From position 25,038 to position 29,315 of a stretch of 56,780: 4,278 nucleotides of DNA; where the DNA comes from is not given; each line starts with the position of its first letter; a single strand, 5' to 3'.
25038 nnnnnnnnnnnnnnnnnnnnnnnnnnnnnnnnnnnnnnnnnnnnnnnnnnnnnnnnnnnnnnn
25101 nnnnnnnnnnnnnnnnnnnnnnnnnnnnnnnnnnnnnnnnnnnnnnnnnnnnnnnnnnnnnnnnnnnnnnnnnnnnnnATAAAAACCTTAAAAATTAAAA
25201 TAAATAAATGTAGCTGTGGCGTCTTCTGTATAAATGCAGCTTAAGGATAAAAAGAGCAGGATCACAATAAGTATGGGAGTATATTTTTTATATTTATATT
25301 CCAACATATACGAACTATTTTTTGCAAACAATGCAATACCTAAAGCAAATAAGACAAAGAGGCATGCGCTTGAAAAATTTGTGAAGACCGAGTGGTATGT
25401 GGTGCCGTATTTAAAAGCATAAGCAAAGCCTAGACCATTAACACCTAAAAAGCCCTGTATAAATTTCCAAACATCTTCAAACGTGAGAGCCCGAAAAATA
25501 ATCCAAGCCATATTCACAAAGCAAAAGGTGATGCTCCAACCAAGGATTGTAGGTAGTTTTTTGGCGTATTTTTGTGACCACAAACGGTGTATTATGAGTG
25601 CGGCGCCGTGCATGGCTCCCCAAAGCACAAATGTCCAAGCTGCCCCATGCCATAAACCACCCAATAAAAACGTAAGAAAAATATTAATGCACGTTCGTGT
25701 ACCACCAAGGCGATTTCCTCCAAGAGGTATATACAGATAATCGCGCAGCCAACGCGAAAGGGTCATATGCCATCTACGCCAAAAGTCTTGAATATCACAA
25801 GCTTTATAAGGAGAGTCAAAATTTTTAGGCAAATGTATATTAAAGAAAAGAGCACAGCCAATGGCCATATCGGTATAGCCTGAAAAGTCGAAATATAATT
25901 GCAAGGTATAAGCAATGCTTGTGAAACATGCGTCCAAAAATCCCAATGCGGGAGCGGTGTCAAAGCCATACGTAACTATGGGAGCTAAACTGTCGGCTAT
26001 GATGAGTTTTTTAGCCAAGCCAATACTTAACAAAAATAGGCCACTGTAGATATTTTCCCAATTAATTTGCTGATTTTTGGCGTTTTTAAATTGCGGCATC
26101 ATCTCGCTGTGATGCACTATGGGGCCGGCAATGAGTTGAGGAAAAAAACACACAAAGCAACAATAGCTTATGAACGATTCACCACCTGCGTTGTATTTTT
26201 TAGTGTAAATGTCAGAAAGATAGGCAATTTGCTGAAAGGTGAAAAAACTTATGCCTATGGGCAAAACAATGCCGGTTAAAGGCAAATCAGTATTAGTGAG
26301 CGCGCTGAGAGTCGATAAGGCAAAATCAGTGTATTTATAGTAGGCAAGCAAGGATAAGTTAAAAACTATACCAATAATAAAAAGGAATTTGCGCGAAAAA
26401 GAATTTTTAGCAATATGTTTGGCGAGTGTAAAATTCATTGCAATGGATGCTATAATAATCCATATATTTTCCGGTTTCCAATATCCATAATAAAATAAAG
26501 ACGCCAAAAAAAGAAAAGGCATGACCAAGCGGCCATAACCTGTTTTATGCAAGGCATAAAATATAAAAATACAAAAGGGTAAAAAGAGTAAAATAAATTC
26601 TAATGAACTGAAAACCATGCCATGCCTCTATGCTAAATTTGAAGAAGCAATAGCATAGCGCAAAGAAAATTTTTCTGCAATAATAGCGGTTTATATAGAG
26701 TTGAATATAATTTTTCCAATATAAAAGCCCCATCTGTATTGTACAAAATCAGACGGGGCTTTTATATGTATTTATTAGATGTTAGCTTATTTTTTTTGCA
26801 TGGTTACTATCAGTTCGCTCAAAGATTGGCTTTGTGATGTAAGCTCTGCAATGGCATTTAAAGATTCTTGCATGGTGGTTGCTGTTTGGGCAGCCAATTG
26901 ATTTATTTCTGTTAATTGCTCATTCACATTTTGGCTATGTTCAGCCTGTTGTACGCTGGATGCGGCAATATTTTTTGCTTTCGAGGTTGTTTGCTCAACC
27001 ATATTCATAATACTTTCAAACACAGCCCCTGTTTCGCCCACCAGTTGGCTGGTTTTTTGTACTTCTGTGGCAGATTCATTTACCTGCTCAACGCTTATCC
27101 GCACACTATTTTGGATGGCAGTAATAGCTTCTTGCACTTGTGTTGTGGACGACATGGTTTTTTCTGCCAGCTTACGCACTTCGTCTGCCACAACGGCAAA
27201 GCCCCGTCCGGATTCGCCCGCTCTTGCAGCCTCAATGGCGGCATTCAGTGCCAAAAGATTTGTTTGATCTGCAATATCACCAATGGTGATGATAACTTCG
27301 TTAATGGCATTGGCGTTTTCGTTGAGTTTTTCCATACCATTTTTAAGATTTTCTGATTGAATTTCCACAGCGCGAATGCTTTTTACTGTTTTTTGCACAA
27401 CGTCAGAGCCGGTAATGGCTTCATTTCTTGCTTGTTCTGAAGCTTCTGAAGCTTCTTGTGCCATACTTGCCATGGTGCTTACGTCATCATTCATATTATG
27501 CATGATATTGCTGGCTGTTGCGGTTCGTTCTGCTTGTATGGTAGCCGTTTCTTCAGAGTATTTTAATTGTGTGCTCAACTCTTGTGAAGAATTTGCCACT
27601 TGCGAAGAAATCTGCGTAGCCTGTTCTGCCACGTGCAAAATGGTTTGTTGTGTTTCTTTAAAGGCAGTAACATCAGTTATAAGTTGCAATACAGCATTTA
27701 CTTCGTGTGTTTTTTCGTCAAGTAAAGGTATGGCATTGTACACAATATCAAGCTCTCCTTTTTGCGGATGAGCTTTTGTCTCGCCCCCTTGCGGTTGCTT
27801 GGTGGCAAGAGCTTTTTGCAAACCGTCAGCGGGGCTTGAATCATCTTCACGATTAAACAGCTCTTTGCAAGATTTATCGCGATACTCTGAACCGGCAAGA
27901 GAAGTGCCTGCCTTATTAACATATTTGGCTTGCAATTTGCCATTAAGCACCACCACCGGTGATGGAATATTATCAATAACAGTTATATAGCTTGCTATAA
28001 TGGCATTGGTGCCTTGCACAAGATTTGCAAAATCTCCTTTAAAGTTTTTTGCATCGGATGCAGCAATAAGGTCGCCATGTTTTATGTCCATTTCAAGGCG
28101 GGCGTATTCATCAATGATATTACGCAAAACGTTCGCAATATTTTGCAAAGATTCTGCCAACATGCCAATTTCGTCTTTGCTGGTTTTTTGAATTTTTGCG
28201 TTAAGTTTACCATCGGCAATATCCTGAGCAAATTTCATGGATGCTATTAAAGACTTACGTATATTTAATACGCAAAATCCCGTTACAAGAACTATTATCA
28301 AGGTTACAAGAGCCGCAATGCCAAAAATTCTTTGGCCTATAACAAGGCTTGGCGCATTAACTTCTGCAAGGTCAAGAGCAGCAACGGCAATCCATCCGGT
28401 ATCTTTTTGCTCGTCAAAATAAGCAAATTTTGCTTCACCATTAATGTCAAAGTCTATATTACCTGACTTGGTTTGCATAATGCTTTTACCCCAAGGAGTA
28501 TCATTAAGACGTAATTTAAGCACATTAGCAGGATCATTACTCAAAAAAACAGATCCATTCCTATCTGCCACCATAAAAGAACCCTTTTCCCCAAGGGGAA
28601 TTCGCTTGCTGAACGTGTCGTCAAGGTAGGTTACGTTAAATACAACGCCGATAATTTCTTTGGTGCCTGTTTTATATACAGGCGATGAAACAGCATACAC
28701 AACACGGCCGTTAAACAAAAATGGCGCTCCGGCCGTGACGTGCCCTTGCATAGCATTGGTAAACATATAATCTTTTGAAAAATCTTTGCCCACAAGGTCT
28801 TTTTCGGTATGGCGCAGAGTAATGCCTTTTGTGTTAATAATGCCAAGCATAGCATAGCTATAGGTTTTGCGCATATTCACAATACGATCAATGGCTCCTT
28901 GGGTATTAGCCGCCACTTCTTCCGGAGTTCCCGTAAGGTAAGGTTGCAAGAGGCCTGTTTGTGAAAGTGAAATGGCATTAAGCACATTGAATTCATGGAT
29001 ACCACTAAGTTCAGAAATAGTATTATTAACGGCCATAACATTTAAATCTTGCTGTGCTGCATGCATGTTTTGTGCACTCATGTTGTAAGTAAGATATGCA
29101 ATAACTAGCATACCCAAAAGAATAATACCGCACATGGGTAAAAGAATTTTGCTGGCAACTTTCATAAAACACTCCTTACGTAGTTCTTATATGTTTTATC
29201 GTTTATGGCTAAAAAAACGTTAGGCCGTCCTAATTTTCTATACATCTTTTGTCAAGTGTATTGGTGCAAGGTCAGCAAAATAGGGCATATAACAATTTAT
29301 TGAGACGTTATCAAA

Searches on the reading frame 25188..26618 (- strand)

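Call 56: search_protein_families(library=pfam, proteins=[window:25188-26618:-], max_evalue=0.00001)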
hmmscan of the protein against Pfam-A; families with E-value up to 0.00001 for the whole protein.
window:25188-26618:- (476 aa): 2 families
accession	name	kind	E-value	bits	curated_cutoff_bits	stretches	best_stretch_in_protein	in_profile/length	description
PF03062.24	MBOAT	-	1.8e-35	123.3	27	1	139-375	71-325/337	MBOAT, membrane-bound O-acyltransferase family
PF13813.11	MBOAT_2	-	7.3e-08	33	25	1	264-328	2-68/85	Membrane bound O-acyl transferase family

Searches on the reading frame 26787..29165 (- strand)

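Call 56: search_protein_families(library=pfam, proteins=[window:26787-29165:-], max_evalue=0.00001)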
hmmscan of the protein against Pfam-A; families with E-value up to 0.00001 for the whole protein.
window:26787-29165:- (792 aa): 2 families
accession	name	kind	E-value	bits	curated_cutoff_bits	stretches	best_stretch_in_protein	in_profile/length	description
PF00015.26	MCPsignal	-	2.1e-42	145.3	34.6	1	573-757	1-171/172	Methyl-accepting chemotaxis protein (MCP) signalling domain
PF08448.16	PAS_4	-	1.7e-10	41.5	23.1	1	398-503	2-109/110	PAS fold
